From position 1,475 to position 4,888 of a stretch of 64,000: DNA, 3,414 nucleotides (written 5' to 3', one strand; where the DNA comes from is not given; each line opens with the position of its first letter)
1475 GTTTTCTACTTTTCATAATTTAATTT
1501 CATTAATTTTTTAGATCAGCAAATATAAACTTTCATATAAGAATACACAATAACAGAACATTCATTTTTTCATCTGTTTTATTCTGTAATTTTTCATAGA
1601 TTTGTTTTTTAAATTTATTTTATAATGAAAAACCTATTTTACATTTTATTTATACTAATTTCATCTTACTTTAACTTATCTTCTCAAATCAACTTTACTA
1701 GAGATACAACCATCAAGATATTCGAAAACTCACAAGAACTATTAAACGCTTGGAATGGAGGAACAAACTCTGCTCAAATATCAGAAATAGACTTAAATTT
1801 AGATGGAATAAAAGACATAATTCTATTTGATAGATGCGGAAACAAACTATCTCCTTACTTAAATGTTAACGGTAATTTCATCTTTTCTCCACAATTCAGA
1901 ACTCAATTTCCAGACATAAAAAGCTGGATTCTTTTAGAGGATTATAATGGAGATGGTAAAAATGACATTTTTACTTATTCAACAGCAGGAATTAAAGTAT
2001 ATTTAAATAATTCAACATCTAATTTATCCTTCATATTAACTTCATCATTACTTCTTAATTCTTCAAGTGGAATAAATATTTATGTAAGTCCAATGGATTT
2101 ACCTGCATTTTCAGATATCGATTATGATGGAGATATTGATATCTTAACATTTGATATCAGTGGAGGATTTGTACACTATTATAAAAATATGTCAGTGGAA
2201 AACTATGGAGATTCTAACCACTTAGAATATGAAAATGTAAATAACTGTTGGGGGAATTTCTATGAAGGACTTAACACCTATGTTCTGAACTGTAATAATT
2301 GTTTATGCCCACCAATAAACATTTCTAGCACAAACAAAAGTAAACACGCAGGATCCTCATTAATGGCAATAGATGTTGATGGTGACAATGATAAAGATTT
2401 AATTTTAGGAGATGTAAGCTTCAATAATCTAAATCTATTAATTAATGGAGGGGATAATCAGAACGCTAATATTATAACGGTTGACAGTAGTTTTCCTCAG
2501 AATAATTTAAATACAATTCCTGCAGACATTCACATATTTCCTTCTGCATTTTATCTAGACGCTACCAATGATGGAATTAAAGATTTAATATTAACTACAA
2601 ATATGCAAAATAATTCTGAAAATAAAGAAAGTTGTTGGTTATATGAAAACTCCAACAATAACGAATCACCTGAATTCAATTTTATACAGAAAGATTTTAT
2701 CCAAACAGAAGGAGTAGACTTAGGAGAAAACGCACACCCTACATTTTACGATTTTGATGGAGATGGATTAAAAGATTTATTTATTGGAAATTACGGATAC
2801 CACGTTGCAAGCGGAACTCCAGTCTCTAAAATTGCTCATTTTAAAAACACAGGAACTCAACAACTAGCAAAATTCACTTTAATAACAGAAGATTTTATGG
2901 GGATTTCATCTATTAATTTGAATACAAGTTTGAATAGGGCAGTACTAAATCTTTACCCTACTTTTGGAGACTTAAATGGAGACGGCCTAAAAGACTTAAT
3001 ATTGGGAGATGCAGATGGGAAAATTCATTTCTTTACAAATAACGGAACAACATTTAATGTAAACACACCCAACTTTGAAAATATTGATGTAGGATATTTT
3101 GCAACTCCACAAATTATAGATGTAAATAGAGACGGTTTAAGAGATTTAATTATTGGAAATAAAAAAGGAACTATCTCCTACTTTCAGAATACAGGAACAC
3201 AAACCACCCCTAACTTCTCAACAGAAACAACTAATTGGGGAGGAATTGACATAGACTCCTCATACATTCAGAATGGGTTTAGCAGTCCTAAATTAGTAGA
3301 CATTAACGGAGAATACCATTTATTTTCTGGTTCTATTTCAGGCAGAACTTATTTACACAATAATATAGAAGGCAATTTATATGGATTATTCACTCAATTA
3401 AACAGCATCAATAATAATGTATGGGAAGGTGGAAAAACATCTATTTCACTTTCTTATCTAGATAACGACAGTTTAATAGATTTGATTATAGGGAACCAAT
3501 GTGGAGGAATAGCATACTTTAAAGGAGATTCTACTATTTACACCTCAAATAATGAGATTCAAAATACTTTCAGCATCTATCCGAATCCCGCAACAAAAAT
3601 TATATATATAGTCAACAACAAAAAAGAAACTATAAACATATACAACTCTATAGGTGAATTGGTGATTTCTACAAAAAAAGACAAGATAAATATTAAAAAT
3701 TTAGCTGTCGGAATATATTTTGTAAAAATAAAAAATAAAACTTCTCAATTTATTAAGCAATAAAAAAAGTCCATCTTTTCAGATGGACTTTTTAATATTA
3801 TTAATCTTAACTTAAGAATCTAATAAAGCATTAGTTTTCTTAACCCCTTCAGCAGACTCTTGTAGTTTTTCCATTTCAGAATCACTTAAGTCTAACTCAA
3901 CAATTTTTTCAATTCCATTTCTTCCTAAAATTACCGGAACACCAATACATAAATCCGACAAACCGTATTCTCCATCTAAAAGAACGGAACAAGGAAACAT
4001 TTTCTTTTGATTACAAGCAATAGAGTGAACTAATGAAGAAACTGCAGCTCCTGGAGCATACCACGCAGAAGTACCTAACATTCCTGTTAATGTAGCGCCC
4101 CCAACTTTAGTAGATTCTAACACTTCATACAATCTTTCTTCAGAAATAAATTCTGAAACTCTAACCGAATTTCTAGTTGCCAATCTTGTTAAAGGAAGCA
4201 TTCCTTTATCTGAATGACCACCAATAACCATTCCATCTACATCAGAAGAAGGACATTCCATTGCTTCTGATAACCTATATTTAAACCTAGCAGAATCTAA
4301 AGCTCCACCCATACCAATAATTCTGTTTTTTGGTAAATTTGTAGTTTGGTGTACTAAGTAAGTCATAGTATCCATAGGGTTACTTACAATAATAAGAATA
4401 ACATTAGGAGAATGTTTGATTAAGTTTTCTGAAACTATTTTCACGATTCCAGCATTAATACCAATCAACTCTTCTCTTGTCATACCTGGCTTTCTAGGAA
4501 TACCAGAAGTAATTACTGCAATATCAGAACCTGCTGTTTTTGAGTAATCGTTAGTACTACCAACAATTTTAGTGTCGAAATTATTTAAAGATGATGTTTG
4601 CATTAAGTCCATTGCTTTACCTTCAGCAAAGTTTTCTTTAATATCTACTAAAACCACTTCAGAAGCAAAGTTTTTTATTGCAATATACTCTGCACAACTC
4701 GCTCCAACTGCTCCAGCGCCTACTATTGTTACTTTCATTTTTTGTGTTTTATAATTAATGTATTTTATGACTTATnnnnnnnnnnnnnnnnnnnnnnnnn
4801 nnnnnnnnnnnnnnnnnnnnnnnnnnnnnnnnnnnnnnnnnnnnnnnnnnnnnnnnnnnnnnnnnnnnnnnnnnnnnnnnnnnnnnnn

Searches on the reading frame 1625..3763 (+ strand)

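Call 58: search_protein_families(library=pfam, proteins=[window:1625-3763:+], max_evalue=0.01)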
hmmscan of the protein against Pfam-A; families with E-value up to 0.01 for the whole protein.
window:1625-3763:+ (712 aa): 5 families
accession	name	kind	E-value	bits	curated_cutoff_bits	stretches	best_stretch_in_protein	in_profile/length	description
PF13517.12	FG-GAP_3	-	1.4e-30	106.1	26.9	4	106-174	1-60/61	FG-GAP-like repeat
PF18962.6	Por_Secre_tail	-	8.9e-12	45.6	27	1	651-711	1-71/75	Secretion system C-terminal sorting domain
PF01839.29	FG-GAP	-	4.8e-10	39.5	22.1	0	374-392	7-25/37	FG-GAP repeat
PF14783.12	BBS2_Mid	-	9.9e-09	35.7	27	0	448-480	5-37/108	Ciliary BBSome complex subunit 2, middle region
PF23743.1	Beta-prop_BBS7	-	0.00013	21.8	27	0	449-473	228-252/299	BBS7 beta-propeller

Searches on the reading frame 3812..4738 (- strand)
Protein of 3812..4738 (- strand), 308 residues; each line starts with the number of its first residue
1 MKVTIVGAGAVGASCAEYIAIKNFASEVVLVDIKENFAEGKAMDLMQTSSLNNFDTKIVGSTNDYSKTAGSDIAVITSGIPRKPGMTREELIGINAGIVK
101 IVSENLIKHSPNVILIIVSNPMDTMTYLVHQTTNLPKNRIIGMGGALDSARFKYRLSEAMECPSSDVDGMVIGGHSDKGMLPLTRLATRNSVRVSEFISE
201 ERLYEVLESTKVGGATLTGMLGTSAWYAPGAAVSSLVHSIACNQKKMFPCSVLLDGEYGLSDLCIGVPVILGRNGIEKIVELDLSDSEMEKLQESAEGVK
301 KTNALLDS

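Call 58: search_protein_families(library=pfam, proteins=[window:3812-4738:-], max_evalue=0.01)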
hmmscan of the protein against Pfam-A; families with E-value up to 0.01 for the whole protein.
window:3812-4738:- (308 aa): 6 families
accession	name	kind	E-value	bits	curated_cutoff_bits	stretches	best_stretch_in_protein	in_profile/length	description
PF00056.29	Ldh_1_N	-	3.2e-42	144.3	27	1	1-142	1-141/141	lactate/malate dehydrogenase, NAD binding domain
PF02866.23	Ldh_1_C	-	9.2e-22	78.3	22.6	1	147-301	3-165/174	lactate/malate dehydrogenase, alpha/beta C-terminal domain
PF02737.24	3HCDH_N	-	0.00038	20.8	22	1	2-47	1-44/180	3-hydroxyacyl-CoA dehydrogenase, NAD binding domain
PF03721.20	UDPG_MGDP_dh_N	-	0.0022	18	27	1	1-101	1-107/187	UDP-glucose/GDP-mannose dehydrogenase family, NAD binding domain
PF00070.33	Pyr_redox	-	0.0028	18.6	22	1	2-41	1-36/82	Pyridine nucleotide-disulphide oxidoreductase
PF01266.30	DAO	-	0.0049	16.9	27.9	0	2-38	1-35/353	FAD dependent oxidoreductase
